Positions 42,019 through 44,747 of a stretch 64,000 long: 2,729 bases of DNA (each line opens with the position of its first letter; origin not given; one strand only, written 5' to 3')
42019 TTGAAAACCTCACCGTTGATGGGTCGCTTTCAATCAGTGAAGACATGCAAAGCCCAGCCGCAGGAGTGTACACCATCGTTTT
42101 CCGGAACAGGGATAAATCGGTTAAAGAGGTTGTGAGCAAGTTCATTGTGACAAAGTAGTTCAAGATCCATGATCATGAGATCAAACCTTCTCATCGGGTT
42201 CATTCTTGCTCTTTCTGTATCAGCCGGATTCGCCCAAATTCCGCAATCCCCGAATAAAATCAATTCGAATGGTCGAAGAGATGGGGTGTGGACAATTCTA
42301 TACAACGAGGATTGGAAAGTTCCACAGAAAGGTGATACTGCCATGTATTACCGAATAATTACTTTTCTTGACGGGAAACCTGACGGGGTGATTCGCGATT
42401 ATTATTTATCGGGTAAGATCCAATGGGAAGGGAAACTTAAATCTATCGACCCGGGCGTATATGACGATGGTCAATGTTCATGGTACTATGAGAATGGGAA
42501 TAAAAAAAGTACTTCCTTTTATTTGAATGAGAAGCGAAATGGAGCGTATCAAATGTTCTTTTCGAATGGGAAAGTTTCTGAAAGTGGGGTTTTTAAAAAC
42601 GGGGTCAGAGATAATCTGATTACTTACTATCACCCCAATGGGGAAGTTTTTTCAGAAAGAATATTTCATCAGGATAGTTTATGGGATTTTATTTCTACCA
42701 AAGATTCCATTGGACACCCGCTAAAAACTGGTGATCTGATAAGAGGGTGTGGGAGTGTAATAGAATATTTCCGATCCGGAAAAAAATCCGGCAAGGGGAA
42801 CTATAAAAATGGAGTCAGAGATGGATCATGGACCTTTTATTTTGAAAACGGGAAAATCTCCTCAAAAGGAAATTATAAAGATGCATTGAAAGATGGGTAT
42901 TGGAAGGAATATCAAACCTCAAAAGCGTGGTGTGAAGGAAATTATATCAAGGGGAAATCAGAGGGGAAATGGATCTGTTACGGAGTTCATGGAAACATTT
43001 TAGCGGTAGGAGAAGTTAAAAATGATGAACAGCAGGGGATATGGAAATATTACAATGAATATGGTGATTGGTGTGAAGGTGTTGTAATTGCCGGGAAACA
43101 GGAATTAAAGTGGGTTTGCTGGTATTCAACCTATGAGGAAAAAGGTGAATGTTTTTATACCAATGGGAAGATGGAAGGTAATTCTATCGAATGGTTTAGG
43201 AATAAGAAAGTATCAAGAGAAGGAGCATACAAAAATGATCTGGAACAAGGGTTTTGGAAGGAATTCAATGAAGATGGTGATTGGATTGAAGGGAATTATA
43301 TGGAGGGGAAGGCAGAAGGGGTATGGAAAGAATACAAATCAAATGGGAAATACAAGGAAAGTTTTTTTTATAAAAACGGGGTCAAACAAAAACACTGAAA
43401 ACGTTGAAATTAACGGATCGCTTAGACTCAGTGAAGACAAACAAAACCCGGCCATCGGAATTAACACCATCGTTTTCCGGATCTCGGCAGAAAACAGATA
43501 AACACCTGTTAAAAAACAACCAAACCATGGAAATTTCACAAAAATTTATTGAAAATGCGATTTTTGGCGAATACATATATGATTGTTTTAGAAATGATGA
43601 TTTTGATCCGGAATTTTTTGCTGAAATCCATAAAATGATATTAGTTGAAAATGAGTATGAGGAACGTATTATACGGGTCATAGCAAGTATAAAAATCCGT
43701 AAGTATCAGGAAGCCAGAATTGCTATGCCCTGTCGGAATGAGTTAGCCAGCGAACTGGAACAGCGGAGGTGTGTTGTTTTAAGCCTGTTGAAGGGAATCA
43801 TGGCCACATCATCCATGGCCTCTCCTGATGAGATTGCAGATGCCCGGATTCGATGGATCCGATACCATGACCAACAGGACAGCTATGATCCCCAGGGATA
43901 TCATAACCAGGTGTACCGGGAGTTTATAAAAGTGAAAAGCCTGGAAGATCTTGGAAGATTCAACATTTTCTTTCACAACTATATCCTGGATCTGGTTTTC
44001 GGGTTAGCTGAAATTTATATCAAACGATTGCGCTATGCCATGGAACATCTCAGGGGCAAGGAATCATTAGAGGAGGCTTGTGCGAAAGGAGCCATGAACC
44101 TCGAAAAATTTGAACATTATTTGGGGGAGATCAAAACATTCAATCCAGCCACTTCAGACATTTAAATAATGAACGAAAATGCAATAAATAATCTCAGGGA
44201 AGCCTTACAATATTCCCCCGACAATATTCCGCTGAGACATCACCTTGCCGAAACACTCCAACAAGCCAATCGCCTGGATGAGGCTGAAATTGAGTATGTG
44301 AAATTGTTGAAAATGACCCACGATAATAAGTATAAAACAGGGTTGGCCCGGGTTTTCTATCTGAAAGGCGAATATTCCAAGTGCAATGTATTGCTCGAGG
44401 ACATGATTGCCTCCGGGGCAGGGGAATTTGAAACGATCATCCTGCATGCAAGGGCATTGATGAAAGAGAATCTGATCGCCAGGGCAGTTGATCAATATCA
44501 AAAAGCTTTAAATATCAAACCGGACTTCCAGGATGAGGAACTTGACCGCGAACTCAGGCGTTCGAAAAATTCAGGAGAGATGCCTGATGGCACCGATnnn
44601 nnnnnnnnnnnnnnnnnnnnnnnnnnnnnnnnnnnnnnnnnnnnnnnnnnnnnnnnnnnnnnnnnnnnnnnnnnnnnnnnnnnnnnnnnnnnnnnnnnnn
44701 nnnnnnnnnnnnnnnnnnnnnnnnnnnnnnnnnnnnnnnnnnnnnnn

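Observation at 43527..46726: Translationally coupled three-gene cassette: orphan all-alpha protein, TPR-AAA+ ATPase, TPR-polytopic membrane protein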

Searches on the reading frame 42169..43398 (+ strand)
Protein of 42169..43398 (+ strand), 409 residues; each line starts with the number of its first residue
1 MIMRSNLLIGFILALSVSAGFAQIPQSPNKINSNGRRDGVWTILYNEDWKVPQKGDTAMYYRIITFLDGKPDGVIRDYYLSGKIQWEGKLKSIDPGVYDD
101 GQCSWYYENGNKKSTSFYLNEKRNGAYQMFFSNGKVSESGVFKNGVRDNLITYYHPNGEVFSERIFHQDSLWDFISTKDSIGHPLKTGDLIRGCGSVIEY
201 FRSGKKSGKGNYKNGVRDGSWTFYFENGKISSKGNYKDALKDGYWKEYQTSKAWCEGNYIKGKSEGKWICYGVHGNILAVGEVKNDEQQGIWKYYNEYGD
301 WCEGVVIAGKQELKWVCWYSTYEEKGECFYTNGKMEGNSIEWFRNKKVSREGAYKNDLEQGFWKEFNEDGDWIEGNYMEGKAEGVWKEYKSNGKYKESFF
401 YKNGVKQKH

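Call 3: search_protein_families(library=pfam, proteins=[window:42169-43398:+], max_evalue=0.01)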
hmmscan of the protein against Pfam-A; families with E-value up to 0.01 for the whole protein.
window:42169-43398:+ (409 aa): 1 family
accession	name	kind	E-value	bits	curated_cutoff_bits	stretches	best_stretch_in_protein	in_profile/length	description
PF07661.19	MORN_2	-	7.3e-19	66.1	29.6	2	217-238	1-22/22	MORN repeat variant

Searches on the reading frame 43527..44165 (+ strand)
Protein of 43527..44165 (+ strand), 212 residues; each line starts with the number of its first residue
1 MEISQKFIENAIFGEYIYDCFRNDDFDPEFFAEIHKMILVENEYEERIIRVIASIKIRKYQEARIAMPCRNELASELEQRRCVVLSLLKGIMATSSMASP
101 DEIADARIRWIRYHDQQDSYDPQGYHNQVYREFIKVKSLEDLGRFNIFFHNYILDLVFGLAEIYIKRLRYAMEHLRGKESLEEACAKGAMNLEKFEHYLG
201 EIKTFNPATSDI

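Call 3: search_protein_families(library=pfam, proteins=[window:43527-44165:+], max_evalue=0.01)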
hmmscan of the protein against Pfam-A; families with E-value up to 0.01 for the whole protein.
window:43527-44165:+ (212 aa): 0 families

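Call 4: search_protein_families(library=ncbifam, proteins=[window:43527-44165:+], max_evalue=0.01)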
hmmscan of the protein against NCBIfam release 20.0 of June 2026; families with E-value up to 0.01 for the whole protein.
window:43527-44165:+ (212 aa): 0 families

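Call 5: search_protein_families(library=padloc, proteins=[window:43527-44165:+], max_evalue=0.01)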
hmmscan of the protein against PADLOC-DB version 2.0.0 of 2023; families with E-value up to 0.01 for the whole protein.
window:43527-44165:+ (212 aa): 0 families

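Call 6: find_homologous_proteins(query=window:43527-44165:+)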
Query window:43527-44165:+ (212 aa): 12 proteins with E <= 0.001 among 102 candidates.
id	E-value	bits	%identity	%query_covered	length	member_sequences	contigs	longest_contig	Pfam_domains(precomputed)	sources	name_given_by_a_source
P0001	3.3e-137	473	100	100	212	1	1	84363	-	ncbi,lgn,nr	ncbi:MAG: hypothetical protein NTW16_16280 [Bacteroidetes bacterium]|nr:hypothetical protein [Bacter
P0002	1.2e-103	363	84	96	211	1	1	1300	-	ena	-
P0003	7.2e-80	286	64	98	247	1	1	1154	-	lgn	-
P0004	3.2e-74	267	60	100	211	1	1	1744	-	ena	-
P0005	3.4e-71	257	60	100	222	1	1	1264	-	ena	-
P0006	1.1e-63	233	57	96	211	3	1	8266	-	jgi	jgi:hypothetical protein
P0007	6.1e-62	227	56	96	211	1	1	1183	-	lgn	-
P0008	2.7e-55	205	51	100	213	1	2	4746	-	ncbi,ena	-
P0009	7.1e-52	194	49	100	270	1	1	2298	-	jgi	jgi:hypothetical protein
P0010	7.1e-51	191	51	100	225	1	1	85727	-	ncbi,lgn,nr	ncbi:MAG: hypothetical protein NT004_07745 [Bacteroidetes bacterium]|nr:hypothetical protein [Bacter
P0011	7.7e-48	181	49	100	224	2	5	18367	-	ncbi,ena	-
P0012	4.0e-40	156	63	54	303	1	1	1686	PF10754.16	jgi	jgi:hypothetical protein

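Call 8: find_encoding_contigs(protein=P0010, flank=8000, max_places=3)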
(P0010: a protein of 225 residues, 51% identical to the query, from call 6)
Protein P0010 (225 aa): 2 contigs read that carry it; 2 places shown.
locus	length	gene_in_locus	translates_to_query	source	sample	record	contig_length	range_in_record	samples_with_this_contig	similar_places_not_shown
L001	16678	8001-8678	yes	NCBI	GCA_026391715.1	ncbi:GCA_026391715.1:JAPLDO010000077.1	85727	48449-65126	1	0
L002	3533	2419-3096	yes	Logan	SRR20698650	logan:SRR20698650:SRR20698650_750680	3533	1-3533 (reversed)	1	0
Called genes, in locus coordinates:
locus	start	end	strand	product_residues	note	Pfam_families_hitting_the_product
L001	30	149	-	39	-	PF03781:FGE-sulfatase (weak)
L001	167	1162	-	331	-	PF00078:RVT_1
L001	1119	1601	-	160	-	PF00570:HRDC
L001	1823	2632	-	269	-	PF03781:FGE-sulfatase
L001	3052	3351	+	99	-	-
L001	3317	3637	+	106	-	-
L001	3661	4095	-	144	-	PF00782:DSPc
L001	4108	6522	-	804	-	PF00801:PKD, PF18911:PKD_4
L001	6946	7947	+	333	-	PF00850:Hist_deacetyl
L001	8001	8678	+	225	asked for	-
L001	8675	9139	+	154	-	-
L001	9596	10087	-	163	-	-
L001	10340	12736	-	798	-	PF00989:PAS (weak), PF00989:PAS, PF08447:PAS_3, PF13426:PAS_9, PF08447:PAS_3, PF00512:HisKA, PF02518:HATPase_c, PF00072:Response_reg, +3 more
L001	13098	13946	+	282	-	PF00165:HTH_AraC (faint), PF12833:HTH_18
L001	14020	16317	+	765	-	PF01839:FG-GAP (faint), PF13517:FG-GAP_3, PF07593:UnbV_ASPIC, PF18962:Por_Secre_tail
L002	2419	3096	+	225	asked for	-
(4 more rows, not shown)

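Call 9: find_encoding_contigs(protein=P0011, flank=8000, max_places=5)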
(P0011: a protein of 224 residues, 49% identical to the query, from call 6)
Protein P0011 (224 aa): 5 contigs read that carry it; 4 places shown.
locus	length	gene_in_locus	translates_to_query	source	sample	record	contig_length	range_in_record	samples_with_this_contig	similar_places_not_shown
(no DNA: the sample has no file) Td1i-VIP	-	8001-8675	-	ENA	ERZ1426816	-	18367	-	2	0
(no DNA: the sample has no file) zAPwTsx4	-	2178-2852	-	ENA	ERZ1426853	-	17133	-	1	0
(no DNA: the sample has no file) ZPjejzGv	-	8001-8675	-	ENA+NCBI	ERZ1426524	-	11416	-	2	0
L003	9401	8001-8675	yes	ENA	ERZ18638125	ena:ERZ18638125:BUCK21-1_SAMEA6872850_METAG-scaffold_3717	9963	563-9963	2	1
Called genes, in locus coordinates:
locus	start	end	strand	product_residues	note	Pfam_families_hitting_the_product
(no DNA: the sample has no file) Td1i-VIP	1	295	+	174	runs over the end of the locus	PF03190:Thioredox_DsbH (weak), PF13899:Thioredoxin_7, PF13098:Thioredoxin_2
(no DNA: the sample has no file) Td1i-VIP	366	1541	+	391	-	PF13173:AAA_14, PF13635:DUF4143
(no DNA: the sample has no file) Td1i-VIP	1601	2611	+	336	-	-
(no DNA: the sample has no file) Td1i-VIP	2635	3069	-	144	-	PF00782:DSPc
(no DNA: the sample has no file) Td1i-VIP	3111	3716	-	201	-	PF17032:Zn_ribbon_15 (weak)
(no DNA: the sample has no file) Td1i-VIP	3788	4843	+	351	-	PF00850:Hist_deacetyl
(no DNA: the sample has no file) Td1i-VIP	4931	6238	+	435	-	PF04055:Radical_SAM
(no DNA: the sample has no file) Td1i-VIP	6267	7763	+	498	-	PF00512:HisKA (weak), PF00072:Response_reg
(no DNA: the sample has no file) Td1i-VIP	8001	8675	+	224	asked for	-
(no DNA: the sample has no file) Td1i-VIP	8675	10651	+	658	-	PF12895:ANAPC3 (faint), PF13181:TPR_8 (faint), PF13371:TPR_9 (faint), PF25062:ARM_TT21_N (faint), PF13424:TPR_12 (faint), PF00515:TPR_1 (weak), PF07719:TPR_2 (weak), PF13414:TPR_11, +9 more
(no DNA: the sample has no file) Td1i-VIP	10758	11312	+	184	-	PF14059:DUF4251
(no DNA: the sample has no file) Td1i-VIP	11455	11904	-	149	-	PF00072:Response_reg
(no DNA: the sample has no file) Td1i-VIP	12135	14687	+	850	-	PF00176:SNF2-rel_dom, PF04851:ResIII, PF00271:Helicase_C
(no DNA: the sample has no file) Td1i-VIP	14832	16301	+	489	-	PF01637:ATPase_2, PF13191:AAA_16 (faint), PF13173:AAA_14 (weak), PF13401:AAA_22 (weak)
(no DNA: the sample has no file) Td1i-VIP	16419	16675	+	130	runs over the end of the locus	PF24709:DUF7670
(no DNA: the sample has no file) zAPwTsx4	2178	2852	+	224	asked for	-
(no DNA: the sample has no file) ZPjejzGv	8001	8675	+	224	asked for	-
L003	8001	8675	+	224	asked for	-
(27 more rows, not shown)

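Call 10: find_encoding_contigs(protein=P0006, flank=8000, max_places=3)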
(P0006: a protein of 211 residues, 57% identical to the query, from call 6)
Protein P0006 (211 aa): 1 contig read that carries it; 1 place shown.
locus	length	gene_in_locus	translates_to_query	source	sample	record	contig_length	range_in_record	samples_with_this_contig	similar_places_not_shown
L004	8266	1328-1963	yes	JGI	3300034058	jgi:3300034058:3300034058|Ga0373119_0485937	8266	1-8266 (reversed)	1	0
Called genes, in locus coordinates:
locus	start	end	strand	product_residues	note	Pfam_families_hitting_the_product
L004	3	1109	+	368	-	?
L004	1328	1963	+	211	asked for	-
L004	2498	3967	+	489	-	PF20094:GWxTD_dom (weak)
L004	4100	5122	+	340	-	PF00535:Glycos_transf_2, PF10111:Glyco_tranf_2_2, PF13641:Glyco_tranf_2_3, PF13632:Glyco_trans_2_3 (faint)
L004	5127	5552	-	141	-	PF01220:DHquinase_II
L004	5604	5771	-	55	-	-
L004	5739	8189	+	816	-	PF13620:CarboxypepD_reg, PF13715:CarbopepD_reg_2, PF07715:Plug, PF00593:TonB_dep_Rec_b-barrel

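Call 28: predict_structure(alignment_id=A2)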
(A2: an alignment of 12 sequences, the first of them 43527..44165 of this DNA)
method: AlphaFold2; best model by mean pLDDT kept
length: 212 residues; sequences in the alignment: 12
mean_pLDDT: 87.7   pTM: 0.85
mean pLDDT of the five models: 87.7, 80.5, 79.9, 78.9, 77.6
residues with pLDDT >= 90: 128; 70-90: 66; 50-70: 13; < 50: 5
segments of 3 or more residues with pLDDT < 50: 208-212
pLDDT, mean of each block of 10 residues (from residue 1): 83 81 73 89 91 96 90 85 95 95 91 74 89 94 97 96 95 88 93 94 64 32
secondary structure, 60 per line:
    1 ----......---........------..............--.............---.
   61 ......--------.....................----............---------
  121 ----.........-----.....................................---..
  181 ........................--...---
elements in order: H5-10 H14-21 H28-41 H44-56 H60-66 H75-95 H100-111 H125-133 H139-175 H179-204

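Call 37: search_protein_families(library=pfam, alignment_id=A2, max_evalue=10)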
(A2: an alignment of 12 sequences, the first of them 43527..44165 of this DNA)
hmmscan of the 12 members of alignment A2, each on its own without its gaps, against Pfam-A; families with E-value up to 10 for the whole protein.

A. member 1, window:43527-44165:+ (212 aa): 1 family
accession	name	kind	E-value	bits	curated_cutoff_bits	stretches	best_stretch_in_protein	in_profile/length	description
PF19811.4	DUF6294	-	0.18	12.8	34.9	1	5-39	50-84/88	Family of unknown function (DUF6294)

B. families by the number of members that match (of 12 scanned): 13 families
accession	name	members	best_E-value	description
PF07443.18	HARP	2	0.0049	HepA-related protein (HARP)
PF10754.15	DUF2569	1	1.8e-10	Protein of unknown function (DUF2569)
PF05397.17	Med15_fungi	1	0.013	Mediator complex subunit 15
PF02301.23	HORMA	1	0.02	HORMA domain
PF04405.19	ScdA_N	1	0.049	Domain of Unknown function (DUF542)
PF17111.11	PigL_N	1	0.069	Pigment biosynthesis cluster protein PigL N-terminal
PF19556.4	PRTRC_E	1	0.082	PRTRC system protein E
PF11693.13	DUF2990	1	0.1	Protein of unknown function (DUF2990)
PF19779.4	DUF6264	1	0.11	Family of unknown function (DUF6264)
PF06781.17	CrgA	1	0.13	Cell division protein CrgA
PF19811.4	DUF6294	1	0.18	Family of unknown function (DUF6294)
PF00487.30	FA_desaturase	1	0.62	Fatty acid desaturase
PF10198.14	Ada3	1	0.91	Histone acetyltransferases subunit 3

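Call 74: find_encoding_contigs(protein=P0002, flank=3000, max_places=2)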
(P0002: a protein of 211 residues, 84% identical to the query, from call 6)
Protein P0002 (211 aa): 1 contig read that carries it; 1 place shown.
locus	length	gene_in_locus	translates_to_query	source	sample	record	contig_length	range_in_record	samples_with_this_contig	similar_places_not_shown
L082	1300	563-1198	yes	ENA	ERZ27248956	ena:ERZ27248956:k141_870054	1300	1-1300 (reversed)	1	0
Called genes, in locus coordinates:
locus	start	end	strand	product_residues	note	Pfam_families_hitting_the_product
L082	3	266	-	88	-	?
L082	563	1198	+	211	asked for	-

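Call 75: find_encoding_contigs(protein=P0008, flank=5000, max_places=2)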
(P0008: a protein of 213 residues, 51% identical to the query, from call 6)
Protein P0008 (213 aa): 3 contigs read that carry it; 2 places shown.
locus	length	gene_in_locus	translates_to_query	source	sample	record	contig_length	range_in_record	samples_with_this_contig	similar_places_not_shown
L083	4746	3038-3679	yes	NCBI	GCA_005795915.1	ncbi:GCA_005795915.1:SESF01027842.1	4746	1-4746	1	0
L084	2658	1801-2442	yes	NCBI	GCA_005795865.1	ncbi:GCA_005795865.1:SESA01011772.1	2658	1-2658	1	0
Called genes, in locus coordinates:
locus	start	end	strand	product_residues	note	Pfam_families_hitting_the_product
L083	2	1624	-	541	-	?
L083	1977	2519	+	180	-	PF00929:RNase_T, PF16473:Rv2179c-like (faint)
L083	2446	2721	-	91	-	-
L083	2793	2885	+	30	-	-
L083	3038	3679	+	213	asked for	-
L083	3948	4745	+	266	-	?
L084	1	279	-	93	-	?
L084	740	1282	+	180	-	PF00929:RNase_T, PF16473:Rv2179c-like (faint)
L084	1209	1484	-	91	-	-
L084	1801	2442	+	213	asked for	-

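Call 76: find_encoding_contigs(protein=P0004, flank=3000, max_places=2)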
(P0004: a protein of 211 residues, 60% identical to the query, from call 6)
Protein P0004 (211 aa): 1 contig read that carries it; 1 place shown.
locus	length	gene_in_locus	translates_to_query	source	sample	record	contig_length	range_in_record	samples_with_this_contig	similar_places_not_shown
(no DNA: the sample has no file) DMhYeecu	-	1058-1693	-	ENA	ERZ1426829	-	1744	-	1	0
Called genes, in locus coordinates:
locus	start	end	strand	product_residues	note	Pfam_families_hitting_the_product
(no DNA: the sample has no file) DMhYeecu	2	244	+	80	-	?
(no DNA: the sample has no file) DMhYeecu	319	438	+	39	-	-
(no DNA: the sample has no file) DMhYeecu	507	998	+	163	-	PF17032:Zn_ribbon_15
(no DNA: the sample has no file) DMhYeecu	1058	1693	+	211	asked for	-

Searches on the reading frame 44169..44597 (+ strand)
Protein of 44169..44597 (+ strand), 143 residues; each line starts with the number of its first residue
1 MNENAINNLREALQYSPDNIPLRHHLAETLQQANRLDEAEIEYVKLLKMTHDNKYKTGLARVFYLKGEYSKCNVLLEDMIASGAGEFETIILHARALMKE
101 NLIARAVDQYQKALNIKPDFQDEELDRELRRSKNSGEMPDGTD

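Call 53: search_solved_structures(query=A5, max_evalue=1)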
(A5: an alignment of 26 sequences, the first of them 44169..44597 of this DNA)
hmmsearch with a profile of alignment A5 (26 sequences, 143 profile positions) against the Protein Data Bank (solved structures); distinct sequences matched with E-value up to 1: 279 (the best 60 are shown).
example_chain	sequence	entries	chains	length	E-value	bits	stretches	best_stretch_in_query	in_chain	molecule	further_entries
9qhb_A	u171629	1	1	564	6.4e-75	252.9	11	25-120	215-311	Engineered tetratricopeptide repeat protein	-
8bu0_A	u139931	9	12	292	1.6e-36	128.4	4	26-121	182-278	Consensus tetratricopeptide repeat protein | Crystal structure of an 8-repeat consensus TPR superhelix with Zinc. | Monomer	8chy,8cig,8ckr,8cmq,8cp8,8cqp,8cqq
9qhc_A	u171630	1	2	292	2.2e-26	95.5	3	26-120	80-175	Engineered tetratricopeptide repeat protein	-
8bda_E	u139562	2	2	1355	1.3e-23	86.5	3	6-115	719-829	Intraflagellar transport protein 139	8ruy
7yea_A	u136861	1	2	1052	1.9e-23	86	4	6-123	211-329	UDP-N-acetylglucosamine--peptide N-acetylglucosaminyltransferase 110 kDa subunit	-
7ntf_A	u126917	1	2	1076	2.4e-23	85.7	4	6-123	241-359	Isoform 1 of UDP-N-acetylglucosamine--peptide N-acetylglucosaminyltransferase 110 kDa subu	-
7yeh_B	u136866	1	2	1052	3.5e-23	85.2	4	6-123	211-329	UDP-N-acetylglucosamine--peptide N-acetylglucosaminyltransferase 110 kDa subunit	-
1w3b_A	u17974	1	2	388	3.2e-22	82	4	6-123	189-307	UDP-N-ACETYLGLUCOSAMINE--PEPTIDE N-ACETYLGLUCOSAMINYLTRANSFERASE 110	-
6eou_A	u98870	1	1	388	4e-22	81.7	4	6-123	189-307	UDP-N-acetylglucosamine--peptide N-acetylglucosaminyltransferase 110 kDa subunit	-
2fo7_A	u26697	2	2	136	7.3e-20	74.4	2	25-120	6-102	SYNTHETIC CONSENSUS TPR PROTEIN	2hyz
8ch0_A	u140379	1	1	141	1e-19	73.9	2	25-120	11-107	Consensus tetratricopeptide repeat protein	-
7rqf_A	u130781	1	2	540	5.7e-15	58.5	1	3-113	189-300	TPR repeat-containing protein PA4667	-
7xn7_q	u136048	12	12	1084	6.4e-15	58.4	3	63-119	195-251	Component of the Paf1p complex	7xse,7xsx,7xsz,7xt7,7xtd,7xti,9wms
8sxe_C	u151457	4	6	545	6.7e-15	58.3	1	3-113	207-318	TPR repeat-containing protein PA4667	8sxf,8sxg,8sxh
6xt9_D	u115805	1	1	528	6.8e-15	58.3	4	25-120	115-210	Bardet-Biedl syndrome 4 protein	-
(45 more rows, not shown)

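Call 54: search_protein_families(library=pfam, alignment_id=A5, max_evalue=1)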
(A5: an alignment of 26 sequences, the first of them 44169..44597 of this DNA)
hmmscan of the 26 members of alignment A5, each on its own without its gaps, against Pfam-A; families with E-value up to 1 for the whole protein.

A. member 1, window:44169-44597:+ (143 aa): 22 families
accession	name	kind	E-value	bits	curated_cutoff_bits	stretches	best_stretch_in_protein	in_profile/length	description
PF14559.12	TPR_19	-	1.9e-11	44.6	25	1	3-61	8-67/68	Tetratricopeptide repeat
PF13414.12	TPR_11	-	9.3e-09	35.3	26.8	2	3-32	11-40/42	TPR repeat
PF13181.12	TPR_8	-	9.8e-08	32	25.7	2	91-119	5-33/34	Tetratricopeptide repeat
PF07719.23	TPR_2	-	9.9e-08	32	27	2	94-119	8-33/34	Tetratricopeptide repeat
PF24575.1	TPR_Slam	-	2.1e-06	28.5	35.2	1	3-40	64-101/104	Surface lipoprotein assembly modifier, N-terminal TPR repeats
PF14561.12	TPR_20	-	0.00025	21.8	25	1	4-62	6-62/90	Tetratricopeptide repeat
PF12895.13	ANAPC3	-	0.00031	21.4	27.2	1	45-110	14-79/82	Anaphase-promoting complex, cyclosome, subunit 3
PF13428.12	TPR_14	-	0.00042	21.2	23.5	0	91-119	5-33/44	Tetratricopeptide repeat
PF23914.1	TPR_CcmH_CycH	-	0.0007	19.9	42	1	9-118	39-152/158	Cytochrome c-type biogenesis protein H TPR domain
PF00515.34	TPR_1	-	0.00078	19.6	27.8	1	96-120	10-34/34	Tetratricopeptide repeat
PF13431.12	TPR_17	-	0.001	19.6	24.4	1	10-40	3-33/34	Tetratricopeptide repeat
PF13432.12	TPR_16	-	0.0071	17.2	32.7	0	26-69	3-47/65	Tetratricopeptide repeat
PF13424.12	TPR_12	-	0.017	15.7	30.1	0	17-47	42-72/77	Tetratricopeptide repeat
PF13176.12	TPR_7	-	0.029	14.9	27.9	0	24-52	3-31/36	Tetratricopeptide repeat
PF12569.14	NatA_aux_su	-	0.029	13.8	33.3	1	2-63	20-82/515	N-terminal acetyltransferase A, auxiliary subunit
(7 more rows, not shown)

B. families by the number of members that match (of 26 scanned): 65 families (the first 25 are shown)
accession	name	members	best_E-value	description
PF14559.12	TPR_19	26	6.3e-21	Tetratricopeptide repeat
PF07719.23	TPR_2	26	4.3e-14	Tetratricopeptide repeat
PF13428.12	TPR_14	26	4.4e-13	Tetratricopeptide repeat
PF23914.1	TPR_CcmH_CycH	26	1.1e-12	Cytochrome c-type biogenesis protein H TPR domain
PF13181.12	TPR_8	26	2.6e-12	Tetratricopeptide repeat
PF12895.13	ANAPC3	26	2.6e-09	Anaphase-promoting complex, cyclosome, subunit 3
PF13414.12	TPR_11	25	6.7e-13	TPR repeat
PF00515.34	TPR_1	25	6.4e-11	Tetratricopeptide repeat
PF14561.12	TPR_20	25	5e-07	Tetratricopeptide repeat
PF13432.12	TPR_16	24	8.6e-14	Tetratricopeptide repeat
PF24575.1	TPR_Slam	24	9.7e-09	Surface lipoprotein assembly modifier, N-terminal TPR repeats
PF13431.12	TPR_17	24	3.6e-08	Tetratricopeptide repeat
PF13424.12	TPR_12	23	1.6e-06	Tetratricopeptide repeat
PF13174.12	TPR_6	21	6.8e-07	Tetratricopeptide repeat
PF25068.1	ARM_TT21_4th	19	9.8e-05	Tetratricopeptide repeat protein 21 forth ARM domain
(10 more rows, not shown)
